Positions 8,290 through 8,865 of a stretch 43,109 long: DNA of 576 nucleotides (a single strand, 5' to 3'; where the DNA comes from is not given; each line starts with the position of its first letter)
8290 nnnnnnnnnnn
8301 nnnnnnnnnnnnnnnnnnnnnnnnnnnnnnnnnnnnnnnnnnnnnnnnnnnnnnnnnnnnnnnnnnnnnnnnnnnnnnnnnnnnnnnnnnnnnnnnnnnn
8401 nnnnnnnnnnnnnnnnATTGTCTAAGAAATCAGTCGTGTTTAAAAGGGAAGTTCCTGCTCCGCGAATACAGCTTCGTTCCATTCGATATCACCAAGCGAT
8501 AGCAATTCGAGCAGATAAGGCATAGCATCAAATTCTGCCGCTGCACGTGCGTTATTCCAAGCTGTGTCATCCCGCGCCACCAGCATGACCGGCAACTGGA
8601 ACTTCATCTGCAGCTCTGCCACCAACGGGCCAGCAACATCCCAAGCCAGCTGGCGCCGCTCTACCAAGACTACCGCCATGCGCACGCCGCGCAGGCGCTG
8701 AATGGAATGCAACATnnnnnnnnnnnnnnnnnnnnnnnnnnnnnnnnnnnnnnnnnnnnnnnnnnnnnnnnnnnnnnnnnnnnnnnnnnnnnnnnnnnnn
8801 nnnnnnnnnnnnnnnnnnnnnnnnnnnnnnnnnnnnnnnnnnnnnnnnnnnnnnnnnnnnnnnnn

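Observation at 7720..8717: Foreign low-G+C two-gene cassette welded to the repressor gene in the lambda rex position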

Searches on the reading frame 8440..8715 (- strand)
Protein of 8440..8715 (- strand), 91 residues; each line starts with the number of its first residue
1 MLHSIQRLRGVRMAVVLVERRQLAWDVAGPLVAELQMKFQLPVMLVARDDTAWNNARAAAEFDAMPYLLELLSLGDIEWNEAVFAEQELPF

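Call 4: search_protein_families(library=pfam, proteins=[window:8440-8715:-], max_evalue=0.1)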
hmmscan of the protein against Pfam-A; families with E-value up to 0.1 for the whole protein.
window:8440-8715:- (91 aa): 0 families

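Call 5: search_protein_families(library=phrogs, proteins=[window:8440-8715:-], max_evalue=0.1)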
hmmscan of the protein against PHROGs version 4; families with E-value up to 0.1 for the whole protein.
window:8440-8715:- (91 aa): 0 families

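Call 6: search_protein_families(library=padloc, proteins=[window:8440-8715:-], max_evalue=1)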
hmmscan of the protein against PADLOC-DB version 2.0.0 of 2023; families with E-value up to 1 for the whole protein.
window:8440-8715:- (91 aa): 1 family
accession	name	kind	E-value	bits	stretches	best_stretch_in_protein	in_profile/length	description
PDLC03023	MTase_I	-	0.0019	14.6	1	24-86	39-97/716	Type I methyltransferase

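Call 7: search_protein_families(library=ncbifam, proteins=[window:8440-8715:-], max_evalue=1)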
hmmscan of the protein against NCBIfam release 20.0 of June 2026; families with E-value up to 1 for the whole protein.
window:8440-8715:- (91 aa): 0 families

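Call 9: search_dna_similar(query=window:8440-8715:-, collection=phages, mode=protein, max_evalue=0.01)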
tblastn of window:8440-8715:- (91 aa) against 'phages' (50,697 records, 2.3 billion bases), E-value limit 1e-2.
No match.

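Call 13: find_homologous_proteins(query=window:8440-8715:-, max_evalue=0.001)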
Query window:8440-8715:- (91 aa): 78 proteins with E <= 0.001 among 95 candidates.
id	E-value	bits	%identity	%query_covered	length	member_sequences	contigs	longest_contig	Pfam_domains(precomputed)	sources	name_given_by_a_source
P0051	1.3e-48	180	93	100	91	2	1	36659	-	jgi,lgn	jgi:hypothetical protein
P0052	7.6e-48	178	92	100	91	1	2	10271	-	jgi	jgi:hypothetical protein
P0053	7.8e-47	174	91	100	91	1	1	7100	-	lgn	-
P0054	1.3e-45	171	88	100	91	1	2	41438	-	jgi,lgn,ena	-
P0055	4.6e-45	169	88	100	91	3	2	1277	-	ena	-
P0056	8.3e-45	168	85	100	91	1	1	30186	-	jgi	jgi:hypothetical protein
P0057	1.4e-43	164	84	100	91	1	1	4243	-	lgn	-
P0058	2.3e-43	163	82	100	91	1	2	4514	-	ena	-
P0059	2.5e-43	163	82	100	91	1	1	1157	-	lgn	-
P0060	4.5e-43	162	86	100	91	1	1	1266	-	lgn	-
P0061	4.6e-43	162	81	100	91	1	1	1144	-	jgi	jgi:hypothetical protein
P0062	4.7e-43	162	84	100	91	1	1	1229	-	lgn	-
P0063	5.7e-43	162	84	100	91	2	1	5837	-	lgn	-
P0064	1.7e-42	161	82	100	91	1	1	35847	-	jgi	jgi:hypothetical protein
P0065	1.9e-42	160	81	100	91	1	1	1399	-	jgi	-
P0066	2.8e-42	160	81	100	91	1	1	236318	-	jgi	jgi:hypothetical protein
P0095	1.9e-35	138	70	100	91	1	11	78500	-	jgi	jgi:hypothetical protein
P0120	2.1e-18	84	56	99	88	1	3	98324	-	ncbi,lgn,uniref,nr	ncbi:hypothetical protein [uncultured Massilia sp.]|uniref:hypothetical protein n=1 Tax=uncultured M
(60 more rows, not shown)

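Call 15: find_encoding_contigs(protein=P0066, flank=6000, max_places=3)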
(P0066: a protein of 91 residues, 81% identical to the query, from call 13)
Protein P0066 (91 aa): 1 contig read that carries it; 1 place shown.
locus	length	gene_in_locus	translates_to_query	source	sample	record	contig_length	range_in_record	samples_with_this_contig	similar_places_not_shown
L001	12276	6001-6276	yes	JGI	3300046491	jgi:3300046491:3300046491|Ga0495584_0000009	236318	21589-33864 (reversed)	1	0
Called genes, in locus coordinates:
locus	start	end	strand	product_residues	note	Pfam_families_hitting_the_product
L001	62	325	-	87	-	-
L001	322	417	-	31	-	-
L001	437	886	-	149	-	PF20901:Sf6_terminase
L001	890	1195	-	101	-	-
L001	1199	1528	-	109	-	-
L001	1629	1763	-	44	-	-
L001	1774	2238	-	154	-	PF05866:RusA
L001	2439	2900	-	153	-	-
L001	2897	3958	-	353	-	PF07120:DUF1376 (weak)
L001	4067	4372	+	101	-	-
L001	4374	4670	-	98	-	-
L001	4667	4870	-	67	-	-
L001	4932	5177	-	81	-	PF14549:P22_Cro (weak), PF15943:YdaS_toxin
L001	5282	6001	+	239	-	PF01381:HTH_3, PF12844:HTH_19 (weak), PF13560:HTH_31 (weak), PF00717:Peptidase_S24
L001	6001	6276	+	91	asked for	-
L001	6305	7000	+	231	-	-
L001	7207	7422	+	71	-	-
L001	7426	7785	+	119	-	-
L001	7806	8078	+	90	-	-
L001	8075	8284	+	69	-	-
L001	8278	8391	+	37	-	-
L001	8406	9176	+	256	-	PF03837:RecT (weak)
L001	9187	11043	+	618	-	PF09588:YqaJ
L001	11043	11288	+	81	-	-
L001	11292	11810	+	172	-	-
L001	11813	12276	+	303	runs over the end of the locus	-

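Call 16: find_encoding_contigs(protein=P0095, flank=6000, max_places=4)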
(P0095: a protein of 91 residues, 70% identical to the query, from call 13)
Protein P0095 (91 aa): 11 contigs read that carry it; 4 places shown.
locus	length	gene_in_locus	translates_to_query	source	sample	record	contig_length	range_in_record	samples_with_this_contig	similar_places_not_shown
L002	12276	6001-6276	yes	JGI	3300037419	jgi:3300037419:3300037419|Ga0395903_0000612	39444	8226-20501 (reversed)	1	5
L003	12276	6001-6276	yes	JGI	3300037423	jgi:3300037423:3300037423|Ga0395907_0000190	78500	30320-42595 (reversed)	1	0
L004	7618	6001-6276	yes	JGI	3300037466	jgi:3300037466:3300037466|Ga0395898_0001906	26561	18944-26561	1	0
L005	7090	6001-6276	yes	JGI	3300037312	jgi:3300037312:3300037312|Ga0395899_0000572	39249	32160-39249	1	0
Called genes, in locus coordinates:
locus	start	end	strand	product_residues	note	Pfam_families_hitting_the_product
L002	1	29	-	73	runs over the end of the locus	-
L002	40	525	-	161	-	-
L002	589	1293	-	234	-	-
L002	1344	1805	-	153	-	-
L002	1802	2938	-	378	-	PF07120:DUF1376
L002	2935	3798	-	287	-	PF02086:MethyltransfD12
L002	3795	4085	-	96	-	-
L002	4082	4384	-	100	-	-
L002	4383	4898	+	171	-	-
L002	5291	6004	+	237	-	PF00717:Peptidase_S24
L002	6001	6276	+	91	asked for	-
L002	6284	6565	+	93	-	-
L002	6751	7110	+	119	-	-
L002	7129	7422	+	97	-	-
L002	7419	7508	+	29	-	-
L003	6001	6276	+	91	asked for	-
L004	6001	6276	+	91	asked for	-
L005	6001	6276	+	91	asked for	-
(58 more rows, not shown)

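Call 17: find_encoding_contigs(protein=P0120, flank=6000, max_places=3)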
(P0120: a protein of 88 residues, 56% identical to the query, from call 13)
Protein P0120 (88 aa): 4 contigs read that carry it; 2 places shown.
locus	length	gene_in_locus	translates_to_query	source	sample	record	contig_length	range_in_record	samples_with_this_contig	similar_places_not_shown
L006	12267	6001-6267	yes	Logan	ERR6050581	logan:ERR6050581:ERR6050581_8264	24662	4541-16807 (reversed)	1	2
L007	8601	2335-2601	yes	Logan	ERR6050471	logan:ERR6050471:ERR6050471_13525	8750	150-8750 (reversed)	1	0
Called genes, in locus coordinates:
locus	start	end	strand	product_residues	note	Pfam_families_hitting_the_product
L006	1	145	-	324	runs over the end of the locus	PF11185:DUF2971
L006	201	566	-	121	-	-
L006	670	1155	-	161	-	-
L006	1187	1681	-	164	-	-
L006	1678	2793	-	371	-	PF07120:DUF1376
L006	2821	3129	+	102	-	-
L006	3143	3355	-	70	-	-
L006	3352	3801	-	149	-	PF06892:Phage_CP76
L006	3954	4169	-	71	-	-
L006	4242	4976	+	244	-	PF01381:HTH_3, PF13443:HTH_26 (faint), PF00717:Peptidase_S24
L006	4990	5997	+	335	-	-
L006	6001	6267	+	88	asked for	-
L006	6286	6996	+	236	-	-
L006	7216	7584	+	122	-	-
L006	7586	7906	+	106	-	-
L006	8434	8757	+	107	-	-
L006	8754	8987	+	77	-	-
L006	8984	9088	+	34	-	-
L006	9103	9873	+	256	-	-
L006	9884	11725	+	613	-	PF09588:YqaJ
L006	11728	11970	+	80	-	-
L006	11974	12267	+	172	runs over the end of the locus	-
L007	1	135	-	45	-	?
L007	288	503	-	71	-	-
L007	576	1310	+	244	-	PF01381:HTH_3, PF13443:HTH_26 (faint), PF00717:Peptidase_S24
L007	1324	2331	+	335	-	-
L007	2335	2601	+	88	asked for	-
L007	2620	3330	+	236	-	-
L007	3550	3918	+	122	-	-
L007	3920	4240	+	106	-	-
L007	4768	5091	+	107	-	-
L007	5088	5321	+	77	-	-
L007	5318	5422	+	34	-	-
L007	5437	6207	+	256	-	-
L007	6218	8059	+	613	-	PF09588:YqaJ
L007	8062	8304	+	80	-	-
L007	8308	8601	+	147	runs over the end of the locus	?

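Call 24: find_related_loci(query=A1, collection=genome_contigs, flank=5000)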
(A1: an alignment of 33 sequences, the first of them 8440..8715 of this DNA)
Query A1 (91 aa) in genome_contigs; peptide patterns used: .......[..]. (x = any residue, [..] = any of these).
9 stretches matched a pattern, but none encodes a relative of the query by tblastn (E <= 1e-3).

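Call 25: find_related_loci(query=A1, collection=viral_contigs, flank=5000)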
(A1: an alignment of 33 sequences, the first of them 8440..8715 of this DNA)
Query A1 (91 aa) in viral_contigs; peptide patterns used: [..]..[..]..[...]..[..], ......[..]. (x = any residue, [..] = any of these).
211 stretches matched a pattern; 35 encode a relative of the query (tblastn E <= 1e-3); 35 distinct loci.
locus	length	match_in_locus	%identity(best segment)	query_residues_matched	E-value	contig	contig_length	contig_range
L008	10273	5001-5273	93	1-91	1e-53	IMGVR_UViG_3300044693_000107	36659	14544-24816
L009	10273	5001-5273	88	1-91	2e-50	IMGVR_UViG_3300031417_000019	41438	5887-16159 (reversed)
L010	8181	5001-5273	85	1-91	5e-50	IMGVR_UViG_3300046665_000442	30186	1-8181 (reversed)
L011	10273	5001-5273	87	1-91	2e-49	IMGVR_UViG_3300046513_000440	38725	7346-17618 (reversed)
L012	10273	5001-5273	82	1-91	3e-48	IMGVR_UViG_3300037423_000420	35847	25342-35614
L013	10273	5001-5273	82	1-91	9e-48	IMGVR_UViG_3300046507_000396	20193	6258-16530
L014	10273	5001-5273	81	1-91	1e-47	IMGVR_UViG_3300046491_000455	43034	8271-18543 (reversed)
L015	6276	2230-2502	80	1-91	2e-47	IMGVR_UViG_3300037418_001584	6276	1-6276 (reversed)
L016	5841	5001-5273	81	1-91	3e-47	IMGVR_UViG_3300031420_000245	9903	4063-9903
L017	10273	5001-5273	81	1-91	5e-47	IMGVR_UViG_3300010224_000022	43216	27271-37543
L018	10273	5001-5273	80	1-91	6e-47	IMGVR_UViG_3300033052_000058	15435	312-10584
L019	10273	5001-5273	80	1-91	1e-46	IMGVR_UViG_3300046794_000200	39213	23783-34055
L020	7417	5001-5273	80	1-91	3e-45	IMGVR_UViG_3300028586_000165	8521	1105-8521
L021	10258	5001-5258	73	1-86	1e-41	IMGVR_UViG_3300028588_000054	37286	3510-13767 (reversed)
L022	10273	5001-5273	70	1-91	9e-41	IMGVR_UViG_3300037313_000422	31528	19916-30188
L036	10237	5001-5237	53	1-79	6e-20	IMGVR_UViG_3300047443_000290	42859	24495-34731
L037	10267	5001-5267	50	1-91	3e-19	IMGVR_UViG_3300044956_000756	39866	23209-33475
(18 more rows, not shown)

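Call 30: predict_structure(alignment_id=A1)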
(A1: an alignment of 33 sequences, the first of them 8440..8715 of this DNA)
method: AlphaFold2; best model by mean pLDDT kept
length: 91 residues; sequences in the alignment: 33
mean_pLDDT: 83.1   pTM: 0.72
mean pLDDT of the five models: 83.1, 83.1, 82.1, 81.0, 80.4
residues with pLDDT >= 90: 35; 70-90: 41; 50-70: 13; < 50: 2
segments of 3 or more residues with pLDDT < 50: none
pLDDT, mean of each block of 10 residues (from residue 1): 89 91 85 90 86 77 90 83 59 55
secondary structure, 60 per line:
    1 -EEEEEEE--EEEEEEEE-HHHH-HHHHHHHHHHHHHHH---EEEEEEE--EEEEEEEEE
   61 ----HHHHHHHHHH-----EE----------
elements in order: E2-8 E11-18 H20-23 H25-39 E43-49 E52-60 H65-74

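Call 33: fold_search(model_id=the predicted structure, library=pdb)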
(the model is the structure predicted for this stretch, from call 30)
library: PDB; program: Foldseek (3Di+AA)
matches with E <= 10: 691; with E <= 0.001: 0
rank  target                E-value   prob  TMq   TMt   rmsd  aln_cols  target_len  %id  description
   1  3j80_H                7.5e-02  0.80  0.40  0.22   6.5        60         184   28  CryoEM structure of 40S-eIF1-eIF1A preinitiation complex (released 2014-11-05)
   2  6ll7_A                8.0e-02  0.44  0.39  0.15  10.6       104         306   16  Type II inorganic pyrophosphatase (PPase) from the psychrophilic bacterium Shewanella sp. AS-11, Mn-activated form (released 2020-03-25)
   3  5xxu_H                1.0e-01  0.84  0.40  0.23   3.5        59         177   24  Small subunit of Toxoplasma gondii ribosome (released 2017-08-30)
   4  5xyi_H                1.0e-01  0.35  0.37  0.23  10.7        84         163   18  Small subunit of Trichomonas vaginalis ribosome (released 2017-08-30)
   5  1k23_A                1.1e-01  0.80  0.42  0.15   3.5        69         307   13  Inorganic Pyrophosphatase (Family II) from Bacillus subtilis (released 2001-10-31)
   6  9m0p_SH               1.1e-01  0.63  0.40  0.22  12.3        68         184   19  Cryo-EM structure of human 80S ribosome in complex with montanine (released 2026-01-14)
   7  2qb7_B                1.2e-01  0.60  0.37  0.11   4.9        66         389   11  Saccharomyces cerevisiae cytosolic exopolyphosphatase, phosphate complex (released 2007-12-11)
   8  9m0m                  1.2e-01  0.57  0.43  0.16   9.3       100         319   11  Crystal structure of a thermophilic family II inorganic pyrophosphatase in Thermodesulfobacterium commune (released 2026-03-04)
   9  7r4x_H                1.3e-01  0.69  0.41  0.22   9.9        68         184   20  Cryo-EM reconstruction of the human 40S ribosomal subunit - Full map (released 2023-02-22)
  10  7oya_H2               1.3e-01  0.66  0.43  0.23  13.4        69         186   19  Cryo-EM structure of the 1 hpf zebrafish embryo 80S ribosome (released 2022-07-13)
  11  2z0r_I                1.3e-01  0.28  0.32  0.30   9.4        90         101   13  Crystal structure of hypothetical protein TTHA0547 (released 2007-11-13)
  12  1k23_C                1.4e-01  0.75  0.42  0.15   3.5        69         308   13  Inorganic Pyrophosphatase (Family II) from Bacillus subtilis (released 2001-10-31)
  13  6qzp_SH               1.4e-01  0.57  0.39  0.21  10.2        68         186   20  High-resolution cryo-EM structure of the human 80S ribosome (released 2019-04-24)
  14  9c3h_SH               1.4e-01  0.51  0.40  0.21  11.9        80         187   18  Structure of the CNOT3-bound human 80S ribosome with tRNA-ARG in the P-site. (released 2024-12-04)
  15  9mr4_BB               1.6e-01  0.84  0.40  0.22   2.4        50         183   24  NAC: Ribosome nascent chain complex(Oxa1L) (released 2025-08-20)
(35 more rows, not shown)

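Call 39: fold_search(model_id=the predicted structure, library=viral)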
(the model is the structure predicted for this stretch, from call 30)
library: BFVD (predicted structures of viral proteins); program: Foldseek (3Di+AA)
matches with E <= 10: 725; with E <= 0.001: 0
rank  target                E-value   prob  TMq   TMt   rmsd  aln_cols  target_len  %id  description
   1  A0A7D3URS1            5.4e-02  0.66  0.37  0.21   9.7        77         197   13  (no name in the UniProt tables at hand)
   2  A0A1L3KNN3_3          6.2e-02  0.51  0.42  0.05  24.8       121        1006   10  (no name in the UniProt tables at hand)
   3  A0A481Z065            9.1e-02  0.35  0.30  0.24   9.1        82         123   12  Uncharacterized protein [Mimivirus LCMiAC01]
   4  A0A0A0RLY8            1.2e-01  0.51  0.32  0.33   5.1        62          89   13  (no name in the UniProt tables at hand)
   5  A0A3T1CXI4            1.2e-01  0.18  0.34  0.12  16.0       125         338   15  Uncharacterized protein [Acanthamoeba castellanii medusavirus J1]
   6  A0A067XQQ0            1.3e-01  0.80  0.43  0.41   6.2        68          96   16  (no name in the UniProt tables at hand)
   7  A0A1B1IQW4            1.3e-01  0.13  0.25  0.13  11.4        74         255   20  (no name in the UniProt tables at hand)
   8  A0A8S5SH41            1.4e-01  0.85  0.37  0.07   3.5        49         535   16  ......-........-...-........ exonuclease RecJ [Siphoviridae sp. ctBCr48]
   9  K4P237                1.4e-01  0.14  0.28  0.11  15.0       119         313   14  Polymerase-associated protein [Drosophila melanogaster sigmavirus]
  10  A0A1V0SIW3            1.8e-01  0.80  0.38  0.13   2.5        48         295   21  DHH family phosphohydrolase [Klosneuvirus KNV1]
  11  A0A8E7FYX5            1.8e-01  0.33  0.34  0.16   9.2        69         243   12  Uncharacterized protein [Enterococcus phage 113]
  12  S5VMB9                1.9e-01  0.33  0.36  0.12  10.9        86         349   13  Putative exonuclease [Pseudomonas phage PaBG]
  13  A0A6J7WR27            1.9e-01  0.25  0.33  0.30  12.5        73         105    8  Uncharacterized protein [uncultured Caudovirales phage]
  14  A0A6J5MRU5            2.0e-01  0.35  0.38  0.28  10.2        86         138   16  Uncharacterized protein [uncultured Caudovirales phage]
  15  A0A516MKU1            2.1e-01  0.54  0.43  0.36  11.6        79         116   11  (no name in the UniProt tables at hand)
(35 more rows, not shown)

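Call 45: search_protein_representatives(alignment_id=A1)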
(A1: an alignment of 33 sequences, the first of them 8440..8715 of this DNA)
Query: 33 sequences, 92 profile positions. Proteins with E-value up to 0.001 (for the whole library): 24; up to 1e-10: 19; up to 1e-30: 0. The best 24 are listed.
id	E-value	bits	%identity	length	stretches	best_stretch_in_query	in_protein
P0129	1.9e-30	120.5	-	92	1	1-92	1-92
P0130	1.6e-29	117.5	-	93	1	1-92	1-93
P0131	2.0e-28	114.1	-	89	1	1-92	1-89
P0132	6.9e-28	112.3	-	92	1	1-92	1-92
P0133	2.8e-26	107.1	-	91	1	1-89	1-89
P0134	1.2e-25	105.1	-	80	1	13-92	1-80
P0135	1.2e-25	105.1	-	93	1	2-89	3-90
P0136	2.5e-25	104.1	-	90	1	2-87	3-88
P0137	4.4e-24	100.1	-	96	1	1-83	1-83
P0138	5.0e-20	87.1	-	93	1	1-83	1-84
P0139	2.7e-17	78.4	-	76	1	17-84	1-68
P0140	3.1e-16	74.9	-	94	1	1-92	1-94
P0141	3.3e-14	68.5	-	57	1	36-86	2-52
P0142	5.7e-13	64.5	-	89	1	8-92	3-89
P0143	5.7e-13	64.5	-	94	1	9-92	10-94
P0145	1.1e-11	60.3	-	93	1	2-92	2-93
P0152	2.7e-04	36.7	-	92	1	4-88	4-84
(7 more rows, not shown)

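Call 52: search_solved_structures(query=A1, max_evalue=5)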
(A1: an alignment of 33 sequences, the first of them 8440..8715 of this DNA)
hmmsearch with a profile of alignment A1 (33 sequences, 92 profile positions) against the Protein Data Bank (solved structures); distinct sequences matched with E-value up to 5: 3.
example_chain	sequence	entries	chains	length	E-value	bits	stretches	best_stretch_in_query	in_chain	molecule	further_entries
9w2w_D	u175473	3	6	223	0.059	16.3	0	12-58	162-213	LolD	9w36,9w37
9w35_C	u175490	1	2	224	0.059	16.3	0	12-58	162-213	LolD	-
7ur2_A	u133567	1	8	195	1.5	11.8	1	15-58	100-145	Isoform 7 of Kalirin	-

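Call 78: find_encoding_contigs(protein=P0145, flank=4000, max_places=2)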
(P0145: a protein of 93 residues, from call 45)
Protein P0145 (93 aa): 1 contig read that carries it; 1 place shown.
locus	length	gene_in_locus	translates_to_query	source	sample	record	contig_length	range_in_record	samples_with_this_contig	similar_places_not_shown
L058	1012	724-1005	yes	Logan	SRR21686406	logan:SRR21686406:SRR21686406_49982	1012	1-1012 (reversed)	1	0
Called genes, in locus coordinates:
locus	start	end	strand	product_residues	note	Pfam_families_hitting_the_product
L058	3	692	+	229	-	?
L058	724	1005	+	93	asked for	-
